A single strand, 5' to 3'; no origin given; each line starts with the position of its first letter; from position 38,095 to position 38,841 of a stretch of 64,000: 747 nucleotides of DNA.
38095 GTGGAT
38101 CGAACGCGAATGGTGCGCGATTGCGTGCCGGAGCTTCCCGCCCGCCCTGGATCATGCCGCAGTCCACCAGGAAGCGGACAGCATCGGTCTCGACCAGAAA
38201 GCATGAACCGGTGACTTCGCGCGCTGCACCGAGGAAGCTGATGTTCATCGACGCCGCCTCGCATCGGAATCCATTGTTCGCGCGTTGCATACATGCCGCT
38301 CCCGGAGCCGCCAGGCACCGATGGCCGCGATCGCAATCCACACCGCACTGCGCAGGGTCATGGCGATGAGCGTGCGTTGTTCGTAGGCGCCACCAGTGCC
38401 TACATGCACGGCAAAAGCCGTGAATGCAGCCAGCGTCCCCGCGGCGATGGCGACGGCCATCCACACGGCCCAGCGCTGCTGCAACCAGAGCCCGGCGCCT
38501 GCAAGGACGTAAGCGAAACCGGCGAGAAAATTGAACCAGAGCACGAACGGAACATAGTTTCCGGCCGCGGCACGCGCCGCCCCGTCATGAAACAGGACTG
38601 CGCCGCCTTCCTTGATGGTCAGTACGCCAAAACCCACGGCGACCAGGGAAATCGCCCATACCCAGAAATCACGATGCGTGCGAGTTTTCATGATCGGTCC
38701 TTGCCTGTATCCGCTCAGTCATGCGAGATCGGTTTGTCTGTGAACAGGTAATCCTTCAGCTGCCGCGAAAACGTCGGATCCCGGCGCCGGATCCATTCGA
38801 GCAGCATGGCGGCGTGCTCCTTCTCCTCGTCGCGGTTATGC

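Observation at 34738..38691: Four genes chained by ATGA overlaps: membrane protein, beta-CASP hydrolase, LOG-family protein, LpxR-like outer-membrane protein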

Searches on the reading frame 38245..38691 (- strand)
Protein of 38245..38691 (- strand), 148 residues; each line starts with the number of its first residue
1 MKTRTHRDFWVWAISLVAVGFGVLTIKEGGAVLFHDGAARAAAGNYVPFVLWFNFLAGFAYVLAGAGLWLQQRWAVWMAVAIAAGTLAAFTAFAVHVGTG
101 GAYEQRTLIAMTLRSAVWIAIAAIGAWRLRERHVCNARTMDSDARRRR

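Call 4: search_protein_families(library=pfam, proteins=[window:38245-38691:-], max_evalue=0.01)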
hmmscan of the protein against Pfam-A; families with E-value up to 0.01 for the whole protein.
window:38245-38691:- (148 aa): 0 families

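Call 5: search_protein_families(library=ncbifam, proteins=[window:38245-38691:-], max_evalue=0.01)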
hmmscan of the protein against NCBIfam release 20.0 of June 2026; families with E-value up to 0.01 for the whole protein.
window:38245-38691:- (148 aa): 0 families

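Call 26: find_homologous_proteins(query=window:38245-38691:-, max_evalue=0.001)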
Query window:38245-38691:- (148 aa): 4122 proteins with E <= 0.001 among 6158 candidates; the best 120 are listed.
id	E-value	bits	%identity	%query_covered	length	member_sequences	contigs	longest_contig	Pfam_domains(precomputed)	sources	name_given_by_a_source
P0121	1.0e-89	316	100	100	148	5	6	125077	-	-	-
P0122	9.3e-62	225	79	91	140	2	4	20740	-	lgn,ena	-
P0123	2.7e-57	211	68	100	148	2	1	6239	-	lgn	-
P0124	3.6e-57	211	74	92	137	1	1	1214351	-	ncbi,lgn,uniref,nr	ncbi:hypothetical protein [Thermomonas sp.]|uniref:hypothetical protein n=1 Tax=Thermomonas sp. TaxI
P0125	1.6e-56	209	72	95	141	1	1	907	-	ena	-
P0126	2.0e-56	208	76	88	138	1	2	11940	-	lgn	-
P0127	3.8e-56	207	72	90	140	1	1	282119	-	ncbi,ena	-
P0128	8.5e-56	206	76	78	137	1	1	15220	-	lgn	-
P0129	1.3e-55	206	74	89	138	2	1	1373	-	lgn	-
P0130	5.6e-54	200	67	95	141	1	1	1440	-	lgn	-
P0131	5.7e-54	200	74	90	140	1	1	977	-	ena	-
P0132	1.1e-53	199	73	89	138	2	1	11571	-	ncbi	-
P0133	2.3e-53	198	72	90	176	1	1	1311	-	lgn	-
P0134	3.7e-53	198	73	90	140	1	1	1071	-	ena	-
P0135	6.6e-53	197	75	84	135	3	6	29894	-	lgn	-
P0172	2.3e-50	189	65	99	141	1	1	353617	-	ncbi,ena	-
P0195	9.6e-50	186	69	89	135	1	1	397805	-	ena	-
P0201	1.3e-49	186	69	90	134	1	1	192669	-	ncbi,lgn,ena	-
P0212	2.2e-49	185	70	84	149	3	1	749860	-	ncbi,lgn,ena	-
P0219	3.1e-49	185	67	86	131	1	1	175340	-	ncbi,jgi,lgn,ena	-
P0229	4.0e-49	184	71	82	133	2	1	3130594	-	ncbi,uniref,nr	ncbi:hypothetical protein SCD_n01447 [Sulfuricella denitrificans skB26]|uniref:Uncharacterized prote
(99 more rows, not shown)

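Call 27: find_encoding_contigs(protein=P0229, flank=10000, max_places=1)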
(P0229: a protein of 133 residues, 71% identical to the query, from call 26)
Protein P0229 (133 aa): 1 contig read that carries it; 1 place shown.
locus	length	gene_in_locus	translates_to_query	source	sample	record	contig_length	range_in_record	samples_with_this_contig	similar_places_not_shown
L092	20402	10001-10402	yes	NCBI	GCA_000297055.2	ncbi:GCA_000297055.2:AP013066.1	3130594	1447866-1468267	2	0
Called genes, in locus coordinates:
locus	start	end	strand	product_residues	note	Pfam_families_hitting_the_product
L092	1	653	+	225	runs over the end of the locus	-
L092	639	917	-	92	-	-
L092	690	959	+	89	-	-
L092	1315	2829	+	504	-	PF02321:OEP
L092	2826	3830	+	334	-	PF25917:BSH_RND, PF25973:BSH_CzcB, PF25881:HH_YBHG, PF25954:Beta-barrel_RND_2, PF25990:Beta-barrel_YknX, PF26002:Beta-barrel_AprE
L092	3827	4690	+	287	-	PF13487:HD_5, PF01966:HD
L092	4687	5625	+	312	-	PF00005:ABC_tran, PF13304:AAA_21 (weak)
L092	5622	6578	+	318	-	PF00005:ABC_tran, PF13304:AAA_21 (weak), PF13732:DrrA1-3_C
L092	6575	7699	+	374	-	PF12679:ABC2_membrane_2, PF12698:ABC2_membrane_3, PF01061:ABC2_membrane, PF12730:ABC2_membrane_4 (weak)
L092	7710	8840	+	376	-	PF12679:ABC2_membrane_2, PF12698:ABC2_membrane_3, PF01061:ABC2_membrane, PF12730:ABC2_membrane_4 (weak)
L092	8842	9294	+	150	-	PF01322:Cytochrom_C_2 (weak)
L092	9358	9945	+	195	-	PF16925:TetR_C_13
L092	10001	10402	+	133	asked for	-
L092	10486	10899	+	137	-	-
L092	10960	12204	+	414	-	PF09982:LpxR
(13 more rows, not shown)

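Call 28: find_encoding_contigs(protein=P0124, flank=10000, max_places=1)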
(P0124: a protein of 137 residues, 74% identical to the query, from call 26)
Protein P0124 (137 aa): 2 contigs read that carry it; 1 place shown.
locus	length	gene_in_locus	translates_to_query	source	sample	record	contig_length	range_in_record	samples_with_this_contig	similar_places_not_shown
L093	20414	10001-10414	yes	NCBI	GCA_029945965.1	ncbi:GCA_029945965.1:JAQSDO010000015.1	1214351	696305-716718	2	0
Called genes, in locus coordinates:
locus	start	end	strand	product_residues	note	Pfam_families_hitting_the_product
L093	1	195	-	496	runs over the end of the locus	PF01946:Thi4 (faint), PF00890:FAD_binding_2 (weak), PF01134:GIDA (faint), PF01266:DAO (weak), PF07992:Pyr_redox_2, PF12831:FAD_oxidored, PF00070:Pyr_redox, PF02852:Pyr_redox_dim, +5 more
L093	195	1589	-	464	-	PF10091:Glycoamylase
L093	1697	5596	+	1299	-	PF06165:GH94_b-supersand, PF03633:Glyco_hydro_65C (faint), PF06165:GH94_b-supersand, PF17167:Glyco_hydro_94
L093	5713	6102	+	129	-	PF03625:DUF302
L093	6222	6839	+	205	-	PF00440:TetR_N, PF17932:TetR_C_24, PF16859:TetR_C_11 (weak), PF16925:TetR_C_13, PF17938:TetR_C_29 (faint)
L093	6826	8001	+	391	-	PF25917:BSH_RND (weak), PF25973:BSH_CzcB (weak), PF25967:RND-MFP_C (weak), PF25989:YknX_C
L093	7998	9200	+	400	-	PF12704:MacB_PCD, PF02687:FtsX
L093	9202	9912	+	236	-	PF00005:ABC_tran, PF02463:SMC_N (faint), PF13304:AAA_21 (faint)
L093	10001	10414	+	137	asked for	-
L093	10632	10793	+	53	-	-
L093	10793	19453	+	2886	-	PF10091:Glycoamylase, PF06165:GH94_b-supersand, PF17167:Glyco_hydro_94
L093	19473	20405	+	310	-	PF01515:PTA_PTB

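Call 29: find_encoding_contigs(protein=P0219, flank=10000, max_places=1)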
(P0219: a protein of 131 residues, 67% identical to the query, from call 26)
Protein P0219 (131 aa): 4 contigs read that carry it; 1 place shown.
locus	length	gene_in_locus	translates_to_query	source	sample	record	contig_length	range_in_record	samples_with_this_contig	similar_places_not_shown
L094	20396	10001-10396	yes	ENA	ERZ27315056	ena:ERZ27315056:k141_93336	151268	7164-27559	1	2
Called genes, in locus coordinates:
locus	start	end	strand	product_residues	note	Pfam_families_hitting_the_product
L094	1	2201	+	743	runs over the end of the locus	PF07715:Plug, PF00593:TonB_dep_Rec_b-barrel, PF14905:OMP_b-brl_3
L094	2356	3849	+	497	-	PF13442:Cytochrome_CBB3, PF02239:Cytochrom_D1, PF23414:Beta-prop_EML_2 (faint), PF25174:Beta-prop_THOC3 (faint)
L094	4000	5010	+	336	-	PF04307:YdjM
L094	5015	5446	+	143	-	PF04304:DUF454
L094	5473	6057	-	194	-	PF08534:Redoxin (faint), PF00578:AhpC-TSA, PF02630:SCO1-SenC, PF26971:TM-like_Thioredoxin-like_C (faint)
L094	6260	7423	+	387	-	PF26002:Beta-barrel_AprE (faint), PF25954:Beta-barrel_RND_2, PF25989:YknX_C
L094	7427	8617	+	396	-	PF12704:MacB_PCD, PF02687:FtsX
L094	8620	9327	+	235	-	PF00005:ABC_tran, PF02463:SMC_N (faint), PF13304:AAA_21 (faint)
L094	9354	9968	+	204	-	PF00440:TetR_N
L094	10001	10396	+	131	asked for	-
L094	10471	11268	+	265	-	PF02253:PLA1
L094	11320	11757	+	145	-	PF01322:Cytochrom_C_2 (weak)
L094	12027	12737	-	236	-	PF04982:TM_HPP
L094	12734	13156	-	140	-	PF02082:Rrf2, PF12802:MarR_2 (weak)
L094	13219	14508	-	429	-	-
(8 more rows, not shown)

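Call 37: search_protein_families(library=padloc, proteins=[window:38245-38691:-], max_evalue=0.001)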
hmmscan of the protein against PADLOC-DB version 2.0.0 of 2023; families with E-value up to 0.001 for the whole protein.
window:38245-38691:- (148 aa): 0 families

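Call 45: predict_structure(alignment_id=A3)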
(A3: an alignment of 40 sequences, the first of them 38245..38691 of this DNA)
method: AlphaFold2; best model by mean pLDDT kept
length: 148 residues; sequences in the alignment: 40
mean_pLDDT: 62.3   pTM: 0.34
mean pLDDT of the five models: 62.3, 59.4, 59.4, 58.9, 48.7
residues with pLDDT >= 90: 0; 70-90: 9; 50-70: 134; < 50: 5
segments of 3 or more residues with pLDDT < 50: 1-4
pLDDT, mean of each block of 10 residues (from residue 1): 53 68 66 57 56 65 63 62 66 68 59 64 63 56 69
secondary structure, 60 per line:
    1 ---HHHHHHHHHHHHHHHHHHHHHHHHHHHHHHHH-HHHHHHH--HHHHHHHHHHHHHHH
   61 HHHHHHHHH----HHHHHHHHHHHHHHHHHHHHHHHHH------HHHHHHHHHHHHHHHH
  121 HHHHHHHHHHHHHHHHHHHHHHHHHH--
elements in order: H4-35 H37-43 H46-69 H74-98 H105-146

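Call 46: search_protein_families(library=pfam, alignment_id=A3, max_evalue=1)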
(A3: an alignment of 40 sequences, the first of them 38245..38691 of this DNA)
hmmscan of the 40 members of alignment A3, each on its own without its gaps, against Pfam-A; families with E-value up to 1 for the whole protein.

A. member 1, window:38245-38691:- (148 aa): 4 families
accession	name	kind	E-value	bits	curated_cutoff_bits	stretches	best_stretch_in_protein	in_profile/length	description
PF23636.1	DUF7144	-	0.1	13.1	27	1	10-94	1-89/115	Domain of unknown function (DUF7144)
PF21830.1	DUF6890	-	0.16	12.2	23.6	1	67-91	19-43/44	Family of unknown function (DUF6890)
PF03669.18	ASTER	-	0.18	12.2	22.7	1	56-89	30-63/96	PAT complex subunit Asterix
PF09900.14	DUF2127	-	0.21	12.3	24.3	1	57-87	77-107/140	Predicted membrane protein (DUF2127)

B. families by the number of members that match (of 40 scanned): 23 families
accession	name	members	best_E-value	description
PF23636.1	DUF7144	34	0.0025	Domain of unknown function (DUF7144)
PF09900.14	DUF2127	23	0.002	Predicted membrane protein (DUF2127)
PF03669.18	ASTER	11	0.017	PAT complex subunit Asterix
PF13624.11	SurA_N_3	7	0.23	SurA-like N-terminal domain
PF22414.1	Hia_Tpr_ring_dom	4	0.087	Trimeric autotransporter adhesin, Trp ring domain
PF09843.14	DUF2070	3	0.052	Predicted membrane protein (DUF2070)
PF10011.15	DUF2254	2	0.022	Predicted membrane protein (DUF2254)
PF14023.12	Bestrophin-like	2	0.27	Bestrophin-like domain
PF00487.30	FA_desaturase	2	0.63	Fatty acid desaturase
PF11877.13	DUF3397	1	0.0063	Protein of unknown function (DUF3397)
PF11057.13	Cortexin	1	0.071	Cortexin of kidney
PF06781.17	CrgA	1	0.078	Cell division protein CrgA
PF07457.16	DUF1516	1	0.11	Protein of unknown function (DUF1516)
PF21830.1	DUF6890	1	0.16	Family of unknown function (DUF6890)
PF14240.11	YHYH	1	0.24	YHYH protein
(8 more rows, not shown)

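Call 68: find_encoding_contigs(protein=P0212, flank=10000, max_places=1)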
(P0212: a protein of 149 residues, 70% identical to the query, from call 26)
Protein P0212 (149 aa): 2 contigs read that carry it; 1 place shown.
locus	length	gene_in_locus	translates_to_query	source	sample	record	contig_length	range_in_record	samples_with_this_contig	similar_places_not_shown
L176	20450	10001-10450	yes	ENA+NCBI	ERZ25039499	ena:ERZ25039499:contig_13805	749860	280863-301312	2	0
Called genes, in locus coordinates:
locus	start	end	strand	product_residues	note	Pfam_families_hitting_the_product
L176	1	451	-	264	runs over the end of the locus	PF08021:FAD_binding_9, PF04954:SIP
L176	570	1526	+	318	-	PF00126:HTH_1, PF03466:LysR_substrate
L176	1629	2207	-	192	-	PF09335:VTT_dom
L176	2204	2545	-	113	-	-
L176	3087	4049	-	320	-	PF00512:HisKA, PF02518:HATPase_c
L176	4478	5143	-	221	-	PF00072:Response_reg, PF00486:Trans_reg_C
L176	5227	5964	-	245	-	-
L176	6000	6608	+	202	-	PF00440:TetR_N (weak), PF08359:TetR_C_4 (weak), PF17932:TetR_C_24 (weak), PF16925:TetR_C_13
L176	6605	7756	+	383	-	PF25917:BSH_RND (weak), PF25975:CzcB_C (weak)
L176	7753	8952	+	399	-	PF12704:MacB_PCD, PF02687:FtsX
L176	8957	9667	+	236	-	PF02463:SMC_N (faint), PF13191:AAA_16 (weak), PF00005:ABC_tran, PF13304:AAA_21 (faint)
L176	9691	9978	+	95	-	PF22277:EncFtn-like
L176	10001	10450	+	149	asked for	-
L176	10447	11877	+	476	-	PF00753:Lactamase_B, PF12706:Lactamase_B_2 (weak), PF10996:Beta-Casp, PF07521:RMMBL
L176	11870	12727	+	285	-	PF18306:LDcluster4, PF03641:Lysine_decarbox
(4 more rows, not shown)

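Call 69: find_encoding_contigs(protein=P0195, flank=10000, max_places=1)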
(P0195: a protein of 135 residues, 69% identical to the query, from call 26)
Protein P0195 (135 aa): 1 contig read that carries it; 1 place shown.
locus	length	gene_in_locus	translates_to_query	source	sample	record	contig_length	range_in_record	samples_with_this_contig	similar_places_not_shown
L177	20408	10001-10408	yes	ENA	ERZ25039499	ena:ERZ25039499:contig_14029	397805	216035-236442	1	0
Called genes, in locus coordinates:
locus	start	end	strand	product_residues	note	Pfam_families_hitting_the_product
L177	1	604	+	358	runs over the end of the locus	PF01548:DEDD_Tnp_IS110, PF02371:Transposase_20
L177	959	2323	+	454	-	PF02321:OEP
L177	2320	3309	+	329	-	PF25917:BSH_RND, PF25973:BSH_CzcB (weak), PF25881:HH_YBHG, PF25954:Beta-barrel_RND_2, PF25990:Beta-barrel_YknX, PF26002:Beta-barrel_AprE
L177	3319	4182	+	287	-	PF13487:HD_5, PF01966:HD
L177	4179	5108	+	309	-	PF00005:ABC_tran, PF13304:AAA_21 (weak)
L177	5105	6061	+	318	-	PF00005:ABC_tran, PF13304:AAA_21 (weak), PF13732:DrrA1-3_C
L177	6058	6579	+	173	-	-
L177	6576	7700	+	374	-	PF12679:ABC2_membrane_2, PF12698:ABC2_membrane_3, PF01061:ABC2_membrane, PF12730:ABC2_membrane_4 (weak)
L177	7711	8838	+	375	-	PF12679:ABC2_membrane_2, PF12698:ABC2_membrane_3, PF01061:ABC2_membrane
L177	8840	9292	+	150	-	PF01322:Cytochrom_C_2 (weak)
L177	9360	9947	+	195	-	PF16925:TetR_C_13 (faint)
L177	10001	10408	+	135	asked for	-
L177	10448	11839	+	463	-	PF00753:Lactamase_B, PF12706:Lactamase_B_2, PF10996:Beta-Casp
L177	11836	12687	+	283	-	PF18306:LDcluster4, PF03641:Lysine_decarbox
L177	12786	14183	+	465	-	PF01734:Patatin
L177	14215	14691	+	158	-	PF01322:Cytochrom_C_2 (weak)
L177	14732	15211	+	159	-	-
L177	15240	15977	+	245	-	PF00117:GATase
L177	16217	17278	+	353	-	PF10091:Glycoamylase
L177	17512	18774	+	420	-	PF09982:LpxR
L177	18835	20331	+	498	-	PF02321:OEP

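Call 70: find_encoding_contigs(protein=P0172, flank=10000, max_places=1)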
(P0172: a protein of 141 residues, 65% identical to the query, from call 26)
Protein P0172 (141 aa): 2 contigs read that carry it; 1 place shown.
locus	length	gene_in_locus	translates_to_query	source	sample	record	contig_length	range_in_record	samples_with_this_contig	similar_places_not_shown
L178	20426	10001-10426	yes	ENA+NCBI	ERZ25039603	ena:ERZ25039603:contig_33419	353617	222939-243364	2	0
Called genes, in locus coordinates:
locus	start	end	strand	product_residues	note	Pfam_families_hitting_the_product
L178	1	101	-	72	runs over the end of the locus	PF01176:eIF-1a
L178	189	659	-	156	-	PF03588:Leu_Phe_trans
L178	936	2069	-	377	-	PF04339:FemAB_like, PF13480:Acetyltransf_6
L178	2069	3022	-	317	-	PF07992:Pyr_redox_2, PF12831:FAD_oxidored (faint), PF13738:Pyr_redox_3, PF00070:Pyr_redox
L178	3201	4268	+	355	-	PF05222:AlaDh_PNT_N, PF01262:AlaDh_PNT_C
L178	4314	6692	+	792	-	PF13491:FtsK_4TM, PF17854:FtsK_alpha, PF01580:FtsK_SpoIIIE, PF12846:AAA_10 (faint), PF09397:FtsK_gamma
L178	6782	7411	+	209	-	PF03548:LolA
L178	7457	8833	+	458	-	PF05496:RuvB_N, PF01078:Mg_chelatase (faint), PF13191:AAA_16 (faint), PF07728:AAA_5 (faint), PF13401:AAA_22 (faint), PF00004:AAA, PF16193:AAA_assoc_2, PF12002:MgsA_C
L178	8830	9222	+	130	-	PF02537:CRCB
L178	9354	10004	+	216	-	PF00440:TetR_N, PF16859:TetR_C_11 (weak), PF16925:TetR_C_13, PF17932:TetR_C_24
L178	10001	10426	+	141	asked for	-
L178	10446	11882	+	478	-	PF00753:Lactamase_B, PF12706:Lactamase_B_2 (weak), PF10996:Beta-Casp, PF07521:RMMBL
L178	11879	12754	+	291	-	PF18306:LDcluster4, PF03641:Lysine_decarbox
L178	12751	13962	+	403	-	PF09982:LpxR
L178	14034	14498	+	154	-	PF01322:Cytochrom_C_2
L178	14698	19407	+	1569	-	PF10091:Glycoamylase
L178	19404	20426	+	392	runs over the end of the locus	PF06165:GH94_b-supersand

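Call 71: find_encoding_contigs(protein=P0201, flank=10000, max_places=1)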
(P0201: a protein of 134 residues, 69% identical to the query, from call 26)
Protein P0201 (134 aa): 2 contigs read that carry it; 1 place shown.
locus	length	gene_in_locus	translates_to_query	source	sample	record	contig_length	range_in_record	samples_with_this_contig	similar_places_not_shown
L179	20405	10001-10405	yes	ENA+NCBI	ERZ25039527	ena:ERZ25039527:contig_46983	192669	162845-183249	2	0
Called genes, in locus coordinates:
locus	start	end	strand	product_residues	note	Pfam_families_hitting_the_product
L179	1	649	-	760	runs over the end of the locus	PF09371:Tex_N, PF22706:Tex_central_region, PF14639:YqgF, PF16921:Tex_YqgF, PF12836:HHH_3, PF17674:HHH_9, PF00575:S1, PF23459:S1_RRP5, +1 more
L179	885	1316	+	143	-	PF04143:Sulf_transp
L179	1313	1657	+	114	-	PF20398:DUF6691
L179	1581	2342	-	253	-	PF00756:Esterase, PF10503:Esterase_PHB, PF02230:Abhydrolase_2 (weak), PF20434:BD-FAE (faint), PF00561:Abhydrolase_1 (faint), PF12697:Abhydrolase_6 (weak), PF00326:Peptidase_S9 (faint)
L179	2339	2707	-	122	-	-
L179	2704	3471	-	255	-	PF10067:DUF2306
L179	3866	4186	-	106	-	-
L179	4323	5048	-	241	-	-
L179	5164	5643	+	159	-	-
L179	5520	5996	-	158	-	-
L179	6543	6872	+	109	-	PF17932:TetR_C_24 (weak), PF14246:TetR_C_7 (weak), PF13977:TetR_C_6 (weak), PF16925:TetR_C_13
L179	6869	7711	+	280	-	PF25919:BSH_CusB (faint), PF25917:BSH_RND, PF25973:BSH_CzcB (weak), PF25881:HH_YBHG (weak)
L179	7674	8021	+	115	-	PF25975:CzcB_C (faint), PF25989:YknX_C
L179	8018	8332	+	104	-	-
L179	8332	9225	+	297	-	PF12704:MacB_PCD (weak), PF02687:FtsX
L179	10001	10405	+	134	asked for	-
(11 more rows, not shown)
